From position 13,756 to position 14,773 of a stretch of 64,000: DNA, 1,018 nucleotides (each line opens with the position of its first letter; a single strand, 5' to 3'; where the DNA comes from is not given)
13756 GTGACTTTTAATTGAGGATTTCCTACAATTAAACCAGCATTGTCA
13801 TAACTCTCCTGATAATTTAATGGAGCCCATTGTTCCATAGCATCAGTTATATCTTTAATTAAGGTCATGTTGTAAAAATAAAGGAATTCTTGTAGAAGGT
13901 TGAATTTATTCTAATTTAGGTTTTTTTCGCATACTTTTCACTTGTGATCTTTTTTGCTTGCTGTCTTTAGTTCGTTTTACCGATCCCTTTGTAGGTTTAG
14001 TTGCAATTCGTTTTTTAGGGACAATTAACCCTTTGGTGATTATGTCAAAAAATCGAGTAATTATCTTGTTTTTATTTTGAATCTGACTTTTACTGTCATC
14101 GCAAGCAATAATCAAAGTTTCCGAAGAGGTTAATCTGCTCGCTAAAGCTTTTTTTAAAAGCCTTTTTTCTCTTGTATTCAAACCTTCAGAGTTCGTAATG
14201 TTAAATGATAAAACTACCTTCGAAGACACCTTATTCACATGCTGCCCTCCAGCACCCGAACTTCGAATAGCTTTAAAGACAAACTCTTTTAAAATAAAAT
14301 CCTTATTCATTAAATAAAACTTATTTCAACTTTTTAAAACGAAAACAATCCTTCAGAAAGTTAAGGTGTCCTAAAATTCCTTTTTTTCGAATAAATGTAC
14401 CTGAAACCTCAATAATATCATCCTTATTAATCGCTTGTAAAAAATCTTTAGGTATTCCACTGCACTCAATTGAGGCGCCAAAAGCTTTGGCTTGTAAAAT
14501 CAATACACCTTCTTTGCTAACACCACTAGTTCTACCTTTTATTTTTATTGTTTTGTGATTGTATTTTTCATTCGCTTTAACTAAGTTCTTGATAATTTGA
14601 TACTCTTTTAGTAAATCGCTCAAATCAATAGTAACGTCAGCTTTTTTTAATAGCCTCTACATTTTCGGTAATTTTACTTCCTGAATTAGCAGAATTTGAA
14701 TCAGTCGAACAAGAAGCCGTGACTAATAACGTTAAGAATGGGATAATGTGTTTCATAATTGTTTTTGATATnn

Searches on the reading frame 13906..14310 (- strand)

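Call 31: search_protein_families(library=pfam, proteins=[window:13906-14310:-], max_evalue=0.01)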
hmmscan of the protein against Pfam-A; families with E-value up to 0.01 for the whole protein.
window:13906-14310:- (134 aa): 2 families
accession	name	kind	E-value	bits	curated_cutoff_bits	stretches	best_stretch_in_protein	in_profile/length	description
PF00472.26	RF-1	-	6.6e-17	62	35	1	8-129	10-110/116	RF-1 domain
PF10213.14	MRP-S28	-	0.00041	21.3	22.3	1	26-94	23-91/127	Mitochondrial ribosomal subunit protein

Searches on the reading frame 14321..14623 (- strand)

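Call 31: search_protein_families(library=pfam, proteins=[window:14321-14623:-], max_evalue=0.01)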
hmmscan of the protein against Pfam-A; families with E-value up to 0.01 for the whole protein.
window:14321-14623:- (100 aa): 1 family
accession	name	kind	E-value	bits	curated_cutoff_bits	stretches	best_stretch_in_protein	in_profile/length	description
PF12869.13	tRNA_anti-like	-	0.00034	20.6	23.5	1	2-79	51-134/146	tRNA_anti-like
